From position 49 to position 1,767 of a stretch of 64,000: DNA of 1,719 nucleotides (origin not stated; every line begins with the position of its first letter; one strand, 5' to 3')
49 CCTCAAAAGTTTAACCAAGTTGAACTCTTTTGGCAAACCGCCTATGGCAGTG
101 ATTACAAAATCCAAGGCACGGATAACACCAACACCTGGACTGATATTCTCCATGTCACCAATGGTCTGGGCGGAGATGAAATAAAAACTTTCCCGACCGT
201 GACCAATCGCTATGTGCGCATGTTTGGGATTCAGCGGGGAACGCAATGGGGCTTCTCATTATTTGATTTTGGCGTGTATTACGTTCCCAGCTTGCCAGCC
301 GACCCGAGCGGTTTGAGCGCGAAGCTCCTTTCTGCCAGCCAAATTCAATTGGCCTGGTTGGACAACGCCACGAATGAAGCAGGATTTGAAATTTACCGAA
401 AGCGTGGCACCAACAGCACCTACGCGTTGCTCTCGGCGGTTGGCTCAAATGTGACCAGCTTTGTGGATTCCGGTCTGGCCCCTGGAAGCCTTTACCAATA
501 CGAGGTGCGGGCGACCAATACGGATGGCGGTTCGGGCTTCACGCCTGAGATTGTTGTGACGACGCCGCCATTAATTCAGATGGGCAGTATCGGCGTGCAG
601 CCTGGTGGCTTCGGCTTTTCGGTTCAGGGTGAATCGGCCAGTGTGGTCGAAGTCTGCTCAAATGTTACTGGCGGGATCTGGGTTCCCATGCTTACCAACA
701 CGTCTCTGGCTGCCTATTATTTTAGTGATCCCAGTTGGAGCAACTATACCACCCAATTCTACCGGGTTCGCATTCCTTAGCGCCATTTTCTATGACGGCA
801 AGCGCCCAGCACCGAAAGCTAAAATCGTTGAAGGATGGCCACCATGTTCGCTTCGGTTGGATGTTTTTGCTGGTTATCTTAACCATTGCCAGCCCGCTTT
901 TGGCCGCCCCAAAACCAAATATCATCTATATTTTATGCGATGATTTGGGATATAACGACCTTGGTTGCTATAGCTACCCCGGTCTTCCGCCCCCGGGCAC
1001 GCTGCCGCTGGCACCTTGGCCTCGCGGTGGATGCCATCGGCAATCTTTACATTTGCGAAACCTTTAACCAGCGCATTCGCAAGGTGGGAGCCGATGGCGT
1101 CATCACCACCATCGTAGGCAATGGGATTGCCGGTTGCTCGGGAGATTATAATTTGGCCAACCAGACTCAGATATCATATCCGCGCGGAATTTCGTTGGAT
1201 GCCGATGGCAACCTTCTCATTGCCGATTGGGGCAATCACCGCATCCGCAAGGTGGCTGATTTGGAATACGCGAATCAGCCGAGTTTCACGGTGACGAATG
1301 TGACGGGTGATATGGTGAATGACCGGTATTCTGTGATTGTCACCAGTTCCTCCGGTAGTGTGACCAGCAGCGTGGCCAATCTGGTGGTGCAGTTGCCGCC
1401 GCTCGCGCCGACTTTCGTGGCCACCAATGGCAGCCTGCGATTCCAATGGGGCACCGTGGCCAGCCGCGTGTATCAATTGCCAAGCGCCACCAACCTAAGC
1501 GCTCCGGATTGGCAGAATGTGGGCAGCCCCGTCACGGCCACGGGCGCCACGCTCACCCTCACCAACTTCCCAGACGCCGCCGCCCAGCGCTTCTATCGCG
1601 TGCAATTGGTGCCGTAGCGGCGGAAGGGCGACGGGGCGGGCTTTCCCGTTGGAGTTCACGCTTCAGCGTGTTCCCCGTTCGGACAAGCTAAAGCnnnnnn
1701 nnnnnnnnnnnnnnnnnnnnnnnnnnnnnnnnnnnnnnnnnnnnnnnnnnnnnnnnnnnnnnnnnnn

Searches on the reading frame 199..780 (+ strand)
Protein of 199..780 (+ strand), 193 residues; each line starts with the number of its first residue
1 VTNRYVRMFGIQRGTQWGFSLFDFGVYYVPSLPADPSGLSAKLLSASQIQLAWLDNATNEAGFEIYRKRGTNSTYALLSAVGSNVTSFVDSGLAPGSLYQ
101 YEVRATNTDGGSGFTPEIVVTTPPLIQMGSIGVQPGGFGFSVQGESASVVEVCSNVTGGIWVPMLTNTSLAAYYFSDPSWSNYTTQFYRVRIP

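Call 67: search_protein_families(library=pfam, proteins=[window:199-780:+], max_evalue=0.0001)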
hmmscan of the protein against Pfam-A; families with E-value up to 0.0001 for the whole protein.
window:199-780:+ (193 aa): 1 family
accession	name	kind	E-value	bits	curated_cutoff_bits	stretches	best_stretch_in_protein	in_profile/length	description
PF00041.27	fn3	-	1.3e-06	29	25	1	35-120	2-83/84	Fibronectin type III domain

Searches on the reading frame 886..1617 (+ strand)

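Call 67: search_protein_families(library=pfam, proteins=[window:886-1617:+], max_evalue=0.0001)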
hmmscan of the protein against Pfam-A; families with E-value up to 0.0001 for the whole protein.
window:886-1617:+ (243 aa): 2 families
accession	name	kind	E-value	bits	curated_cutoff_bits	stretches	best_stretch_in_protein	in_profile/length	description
PF01436.27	NHL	-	6e-10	39.1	20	1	98-122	3-27/28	NHL repeat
PF25021.1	TEN_NHL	-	1.1e-07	31.6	27.1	0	44-79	145-178/357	Teneurin NHL domain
